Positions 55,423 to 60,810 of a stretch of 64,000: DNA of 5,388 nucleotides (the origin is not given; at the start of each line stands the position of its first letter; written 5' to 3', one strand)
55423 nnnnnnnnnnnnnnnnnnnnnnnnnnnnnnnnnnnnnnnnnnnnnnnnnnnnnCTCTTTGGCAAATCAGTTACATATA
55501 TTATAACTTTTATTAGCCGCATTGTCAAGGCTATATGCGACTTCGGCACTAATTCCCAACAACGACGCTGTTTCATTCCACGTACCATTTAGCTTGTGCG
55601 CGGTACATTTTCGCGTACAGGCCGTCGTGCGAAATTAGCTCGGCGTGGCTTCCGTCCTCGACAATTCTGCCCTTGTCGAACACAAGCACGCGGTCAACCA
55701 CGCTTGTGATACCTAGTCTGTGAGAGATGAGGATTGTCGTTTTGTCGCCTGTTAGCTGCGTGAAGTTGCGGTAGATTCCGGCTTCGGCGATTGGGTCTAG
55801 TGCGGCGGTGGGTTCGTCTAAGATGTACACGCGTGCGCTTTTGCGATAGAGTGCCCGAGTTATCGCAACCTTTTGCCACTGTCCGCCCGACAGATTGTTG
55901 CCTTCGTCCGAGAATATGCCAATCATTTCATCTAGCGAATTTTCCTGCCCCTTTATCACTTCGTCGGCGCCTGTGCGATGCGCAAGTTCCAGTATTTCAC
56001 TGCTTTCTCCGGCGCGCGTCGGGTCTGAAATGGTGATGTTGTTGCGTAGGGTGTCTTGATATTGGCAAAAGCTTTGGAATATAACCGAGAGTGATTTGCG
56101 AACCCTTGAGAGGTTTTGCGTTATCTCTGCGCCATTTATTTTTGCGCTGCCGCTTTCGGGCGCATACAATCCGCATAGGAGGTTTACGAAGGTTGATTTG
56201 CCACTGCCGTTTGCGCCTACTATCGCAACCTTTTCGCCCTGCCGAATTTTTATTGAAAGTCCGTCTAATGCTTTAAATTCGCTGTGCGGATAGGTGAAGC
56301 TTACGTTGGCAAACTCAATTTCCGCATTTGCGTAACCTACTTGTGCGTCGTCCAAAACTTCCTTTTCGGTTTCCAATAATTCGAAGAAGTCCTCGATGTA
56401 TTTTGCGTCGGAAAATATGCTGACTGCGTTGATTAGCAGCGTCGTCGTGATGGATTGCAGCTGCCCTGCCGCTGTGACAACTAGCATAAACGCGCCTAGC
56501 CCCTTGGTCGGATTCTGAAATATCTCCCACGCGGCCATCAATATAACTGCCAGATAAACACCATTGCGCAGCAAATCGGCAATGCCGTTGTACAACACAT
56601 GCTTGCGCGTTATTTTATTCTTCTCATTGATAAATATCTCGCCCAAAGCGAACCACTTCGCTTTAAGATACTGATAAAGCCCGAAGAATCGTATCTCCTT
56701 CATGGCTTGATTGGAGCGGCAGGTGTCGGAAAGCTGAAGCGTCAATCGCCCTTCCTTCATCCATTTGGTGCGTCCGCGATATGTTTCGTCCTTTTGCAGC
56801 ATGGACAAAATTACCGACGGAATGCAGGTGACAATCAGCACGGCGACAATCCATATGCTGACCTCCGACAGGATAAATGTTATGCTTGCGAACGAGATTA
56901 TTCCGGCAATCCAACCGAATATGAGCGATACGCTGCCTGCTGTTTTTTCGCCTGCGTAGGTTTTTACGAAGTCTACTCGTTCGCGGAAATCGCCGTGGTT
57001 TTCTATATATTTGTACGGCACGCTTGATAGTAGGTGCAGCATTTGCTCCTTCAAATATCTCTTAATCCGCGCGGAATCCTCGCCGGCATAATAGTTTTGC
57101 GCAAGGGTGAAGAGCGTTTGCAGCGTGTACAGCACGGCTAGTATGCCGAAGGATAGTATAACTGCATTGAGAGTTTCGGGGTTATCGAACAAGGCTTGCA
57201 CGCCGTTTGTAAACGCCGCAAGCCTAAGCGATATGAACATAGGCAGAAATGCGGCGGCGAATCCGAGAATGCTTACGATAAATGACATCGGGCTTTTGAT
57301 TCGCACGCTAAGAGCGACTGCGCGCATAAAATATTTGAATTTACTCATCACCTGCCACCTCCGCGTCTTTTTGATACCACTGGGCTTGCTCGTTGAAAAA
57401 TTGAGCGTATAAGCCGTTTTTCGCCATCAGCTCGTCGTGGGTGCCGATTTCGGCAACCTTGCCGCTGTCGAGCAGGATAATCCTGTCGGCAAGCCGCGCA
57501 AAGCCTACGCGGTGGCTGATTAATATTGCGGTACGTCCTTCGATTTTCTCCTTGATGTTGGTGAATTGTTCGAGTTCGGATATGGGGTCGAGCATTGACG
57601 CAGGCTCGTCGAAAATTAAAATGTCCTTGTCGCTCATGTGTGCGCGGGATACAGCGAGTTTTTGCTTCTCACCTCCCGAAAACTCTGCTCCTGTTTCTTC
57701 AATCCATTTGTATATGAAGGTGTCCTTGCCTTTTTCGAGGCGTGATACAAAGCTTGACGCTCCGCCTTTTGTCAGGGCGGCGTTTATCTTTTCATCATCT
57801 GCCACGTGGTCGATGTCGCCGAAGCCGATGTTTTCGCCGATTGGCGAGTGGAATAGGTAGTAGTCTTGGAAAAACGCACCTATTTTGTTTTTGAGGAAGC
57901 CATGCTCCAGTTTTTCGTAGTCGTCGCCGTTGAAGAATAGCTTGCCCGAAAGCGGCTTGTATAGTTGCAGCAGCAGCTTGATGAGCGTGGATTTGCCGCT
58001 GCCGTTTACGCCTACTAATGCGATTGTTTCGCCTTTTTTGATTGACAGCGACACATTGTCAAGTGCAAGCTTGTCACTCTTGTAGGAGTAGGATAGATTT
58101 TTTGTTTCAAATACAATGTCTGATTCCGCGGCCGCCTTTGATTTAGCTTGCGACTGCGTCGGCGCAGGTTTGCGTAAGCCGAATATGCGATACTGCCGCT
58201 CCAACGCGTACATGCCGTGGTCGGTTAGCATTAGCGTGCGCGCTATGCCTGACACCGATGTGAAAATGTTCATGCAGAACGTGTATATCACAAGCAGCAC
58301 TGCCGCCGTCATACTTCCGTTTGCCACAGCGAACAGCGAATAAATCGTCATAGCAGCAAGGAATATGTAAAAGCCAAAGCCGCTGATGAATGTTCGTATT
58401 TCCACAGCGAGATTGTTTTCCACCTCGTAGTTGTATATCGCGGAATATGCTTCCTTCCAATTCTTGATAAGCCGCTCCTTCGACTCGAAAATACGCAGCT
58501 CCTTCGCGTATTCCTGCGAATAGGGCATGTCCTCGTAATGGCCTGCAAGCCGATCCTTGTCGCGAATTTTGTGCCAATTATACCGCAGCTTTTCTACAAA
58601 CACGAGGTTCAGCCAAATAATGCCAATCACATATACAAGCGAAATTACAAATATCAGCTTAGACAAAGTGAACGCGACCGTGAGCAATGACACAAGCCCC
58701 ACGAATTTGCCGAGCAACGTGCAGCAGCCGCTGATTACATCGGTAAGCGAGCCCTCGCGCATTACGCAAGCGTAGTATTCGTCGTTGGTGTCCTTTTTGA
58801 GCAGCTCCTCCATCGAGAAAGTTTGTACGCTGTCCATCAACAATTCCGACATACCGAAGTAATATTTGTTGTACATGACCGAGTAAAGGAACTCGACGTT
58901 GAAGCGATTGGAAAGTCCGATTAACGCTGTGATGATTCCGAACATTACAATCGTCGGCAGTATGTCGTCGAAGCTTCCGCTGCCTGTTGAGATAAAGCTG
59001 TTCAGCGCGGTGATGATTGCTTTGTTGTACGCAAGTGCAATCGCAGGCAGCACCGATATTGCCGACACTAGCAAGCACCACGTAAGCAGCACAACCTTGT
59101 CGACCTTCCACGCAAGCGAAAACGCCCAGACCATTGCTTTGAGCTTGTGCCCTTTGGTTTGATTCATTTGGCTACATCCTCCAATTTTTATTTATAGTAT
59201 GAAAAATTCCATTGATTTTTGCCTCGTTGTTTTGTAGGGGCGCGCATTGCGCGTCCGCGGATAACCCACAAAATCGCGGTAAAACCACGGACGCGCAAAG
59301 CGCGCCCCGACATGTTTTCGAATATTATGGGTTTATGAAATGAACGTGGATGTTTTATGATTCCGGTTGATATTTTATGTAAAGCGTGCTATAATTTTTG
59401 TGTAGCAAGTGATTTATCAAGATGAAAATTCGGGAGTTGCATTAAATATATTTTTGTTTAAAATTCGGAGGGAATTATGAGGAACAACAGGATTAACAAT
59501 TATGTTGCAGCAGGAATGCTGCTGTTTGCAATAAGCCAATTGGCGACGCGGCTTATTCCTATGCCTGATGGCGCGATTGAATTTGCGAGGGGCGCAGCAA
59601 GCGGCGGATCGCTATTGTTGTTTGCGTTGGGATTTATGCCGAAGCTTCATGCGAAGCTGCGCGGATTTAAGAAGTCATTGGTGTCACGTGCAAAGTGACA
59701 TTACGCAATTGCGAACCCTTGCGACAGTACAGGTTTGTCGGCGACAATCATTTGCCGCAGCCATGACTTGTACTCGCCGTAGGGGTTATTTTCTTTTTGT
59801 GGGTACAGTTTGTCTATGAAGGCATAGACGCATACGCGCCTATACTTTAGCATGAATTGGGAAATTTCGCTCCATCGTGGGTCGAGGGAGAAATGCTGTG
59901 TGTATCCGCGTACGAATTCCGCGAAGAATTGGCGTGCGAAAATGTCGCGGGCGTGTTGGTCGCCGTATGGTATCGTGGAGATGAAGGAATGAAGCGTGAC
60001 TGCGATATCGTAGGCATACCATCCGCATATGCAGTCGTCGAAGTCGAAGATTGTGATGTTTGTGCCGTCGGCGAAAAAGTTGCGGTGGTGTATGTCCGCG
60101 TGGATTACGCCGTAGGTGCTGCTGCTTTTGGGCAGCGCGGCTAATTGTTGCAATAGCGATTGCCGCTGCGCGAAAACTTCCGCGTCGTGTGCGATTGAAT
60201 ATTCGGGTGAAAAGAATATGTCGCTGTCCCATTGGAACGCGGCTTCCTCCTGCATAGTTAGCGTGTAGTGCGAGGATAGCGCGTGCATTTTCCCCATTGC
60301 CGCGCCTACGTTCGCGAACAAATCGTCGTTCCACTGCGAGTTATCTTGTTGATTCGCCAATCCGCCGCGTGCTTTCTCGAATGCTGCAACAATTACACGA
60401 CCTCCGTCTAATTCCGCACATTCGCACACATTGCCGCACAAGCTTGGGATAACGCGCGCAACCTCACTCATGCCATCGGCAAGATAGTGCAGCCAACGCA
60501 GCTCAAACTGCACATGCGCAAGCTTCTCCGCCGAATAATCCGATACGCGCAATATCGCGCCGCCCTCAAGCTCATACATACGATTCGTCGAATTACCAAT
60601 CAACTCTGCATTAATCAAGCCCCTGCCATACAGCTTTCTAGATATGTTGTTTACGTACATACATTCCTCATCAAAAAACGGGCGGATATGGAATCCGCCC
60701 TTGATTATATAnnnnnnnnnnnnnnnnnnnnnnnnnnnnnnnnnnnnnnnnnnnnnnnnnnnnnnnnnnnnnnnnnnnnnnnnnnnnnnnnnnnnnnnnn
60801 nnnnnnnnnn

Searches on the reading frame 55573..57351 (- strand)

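Call 50: search_protein_families(library=pfam, proteins=[window:55573-57351:-], max_evalue=0.000001)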
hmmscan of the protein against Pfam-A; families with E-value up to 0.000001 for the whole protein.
window:55573-57351:- (592 aa): 2 families
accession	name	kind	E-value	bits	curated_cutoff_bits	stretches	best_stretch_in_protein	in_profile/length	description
PF00005.33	ABC_tran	-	2.6e-29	103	25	1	362-516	1-137/137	ABC transporter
PF02463.25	SMC_N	-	6.6e-08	32.7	40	1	358-555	9-208/220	RecF/RecN/SMC N terminal domain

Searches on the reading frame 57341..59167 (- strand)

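Call 50: search_protein_families(library=pfam, proteins=[window:57341-59167:-], max_evalue=0.000001)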
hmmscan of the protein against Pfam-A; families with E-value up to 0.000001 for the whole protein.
window:57341-59167:- (608 aa): 1 family
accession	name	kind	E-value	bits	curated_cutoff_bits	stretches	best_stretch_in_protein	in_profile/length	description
PF00005.33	ABC_tran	-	9.1e-29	101.2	25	1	369-523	1-136/137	ABC transporter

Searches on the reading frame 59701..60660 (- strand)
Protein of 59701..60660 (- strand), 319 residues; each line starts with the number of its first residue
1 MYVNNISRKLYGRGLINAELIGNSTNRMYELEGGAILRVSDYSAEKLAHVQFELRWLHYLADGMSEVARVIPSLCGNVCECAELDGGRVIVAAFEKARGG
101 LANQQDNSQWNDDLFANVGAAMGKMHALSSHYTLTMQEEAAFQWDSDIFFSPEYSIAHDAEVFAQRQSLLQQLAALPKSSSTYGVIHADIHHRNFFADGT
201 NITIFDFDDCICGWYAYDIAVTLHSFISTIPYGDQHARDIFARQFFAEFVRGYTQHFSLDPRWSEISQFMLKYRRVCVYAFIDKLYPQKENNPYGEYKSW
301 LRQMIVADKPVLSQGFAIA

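Call 50: search_protein_families(library=pfam, proteins=[window:59701-60660:-], max_evalue=0.000001)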
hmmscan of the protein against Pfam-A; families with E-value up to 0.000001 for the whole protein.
window:59701-60660:- (319 aa): 1 family
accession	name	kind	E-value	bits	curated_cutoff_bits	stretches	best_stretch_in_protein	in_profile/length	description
PF01636.29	APH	-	4.2e-22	79.5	23.2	1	22-239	7-224/239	Phosphotransferase enzyme family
